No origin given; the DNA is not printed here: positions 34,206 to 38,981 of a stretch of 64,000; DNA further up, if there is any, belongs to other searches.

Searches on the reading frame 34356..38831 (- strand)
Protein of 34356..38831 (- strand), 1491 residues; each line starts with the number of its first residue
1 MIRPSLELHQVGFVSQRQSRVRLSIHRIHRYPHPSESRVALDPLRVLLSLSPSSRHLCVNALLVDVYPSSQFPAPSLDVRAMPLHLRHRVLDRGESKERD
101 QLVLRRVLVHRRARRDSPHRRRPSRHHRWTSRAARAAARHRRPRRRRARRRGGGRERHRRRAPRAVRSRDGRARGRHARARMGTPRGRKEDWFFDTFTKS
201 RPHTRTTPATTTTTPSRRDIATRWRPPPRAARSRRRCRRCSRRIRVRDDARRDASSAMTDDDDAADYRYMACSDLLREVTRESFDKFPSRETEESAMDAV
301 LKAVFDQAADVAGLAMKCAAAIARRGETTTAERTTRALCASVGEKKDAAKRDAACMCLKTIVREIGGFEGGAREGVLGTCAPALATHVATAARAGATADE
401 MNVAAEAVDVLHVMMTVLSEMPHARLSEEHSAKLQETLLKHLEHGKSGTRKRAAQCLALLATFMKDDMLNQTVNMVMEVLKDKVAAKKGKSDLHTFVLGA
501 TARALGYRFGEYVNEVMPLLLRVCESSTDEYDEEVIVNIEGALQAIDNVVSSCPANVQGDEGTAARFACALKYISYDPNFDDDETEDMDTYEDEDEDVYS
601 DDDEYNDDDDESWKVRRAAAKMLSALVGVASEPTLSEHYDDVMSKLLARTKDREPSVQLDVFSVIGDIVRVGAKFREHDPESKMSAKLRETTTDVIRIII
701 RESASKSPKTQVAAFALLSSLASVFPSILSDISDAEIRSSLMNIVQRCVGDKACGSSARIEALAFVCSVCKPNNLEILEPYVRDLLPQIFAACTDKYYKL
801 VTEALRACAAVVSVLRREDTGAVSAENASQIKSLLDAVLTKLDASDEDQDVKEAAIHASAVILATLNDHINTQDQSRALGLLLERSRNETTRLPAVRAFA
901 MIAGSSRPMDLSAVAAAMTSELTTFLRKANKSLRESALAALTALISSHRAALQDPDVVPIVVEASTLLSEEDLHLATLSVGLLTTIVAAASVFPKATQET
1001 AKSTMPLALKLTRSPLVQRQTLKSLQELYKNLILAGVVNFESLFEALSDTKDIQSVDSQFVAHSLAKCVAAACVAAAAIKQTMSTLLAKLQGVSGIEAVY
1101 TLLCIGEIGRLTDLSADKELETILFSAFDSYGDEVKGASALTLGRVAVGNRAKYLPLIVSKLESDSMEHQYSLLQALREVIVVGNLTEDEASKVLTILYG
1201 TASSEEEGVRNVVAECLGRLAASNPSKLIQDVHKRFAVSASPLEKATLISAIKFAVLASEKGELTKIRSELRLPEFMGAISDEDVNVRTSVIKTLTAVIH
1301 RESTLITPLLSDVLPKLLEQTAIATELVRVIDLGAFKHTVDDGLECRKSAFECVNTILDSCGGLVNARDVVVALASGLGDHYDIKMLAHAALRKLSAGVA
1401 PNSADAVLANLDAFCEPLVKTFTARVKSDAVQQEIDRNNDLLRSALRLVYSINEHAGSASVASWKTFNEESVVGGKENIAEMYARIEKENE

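Call 47: search_protein_families(library=pfam, proteins=[window:34356-38831:-], max_evalue=0.00001)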
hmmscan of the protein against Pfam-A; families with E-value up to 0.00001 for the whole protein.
window:34356-38831:- (1491 aa): 7 families
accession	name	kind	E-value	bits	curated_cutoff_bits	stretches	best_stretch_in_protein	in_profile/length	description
PF08623.16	TIP120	-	4.6e-44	150.6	25.9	1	1305-1469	1-163/166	TATA-binding protein interacting (TIP20)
PF25782.1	TPR_CAND1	-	6.2e-24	85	32.8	1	740-858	7-124/126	CAND1-like, TPR repeats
PF02985.28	HEAT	-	6.4e-14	51.2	23.5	0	610-627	11-28/31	HEAT repeat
PF13513.12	HEAT_EZ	-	7.7e-11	42.7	27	0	613-659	1-46/55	HEAT-like repeat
PF01602.26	Adaptin_N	-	4.9e-08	32.4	37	1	728-992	102-335/524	Adaptin N terminal region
PF13646.12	HEAT_2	-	8.4e-08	32.8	27.7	0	1130-1217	11-87/88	HEAT repeats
PF25801.1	HEAT_GCN1_C_2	-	1.1e-07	32.1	27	0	423-491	35-104/288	Stalled ribosome sensor GCN1-like, HEAT repeats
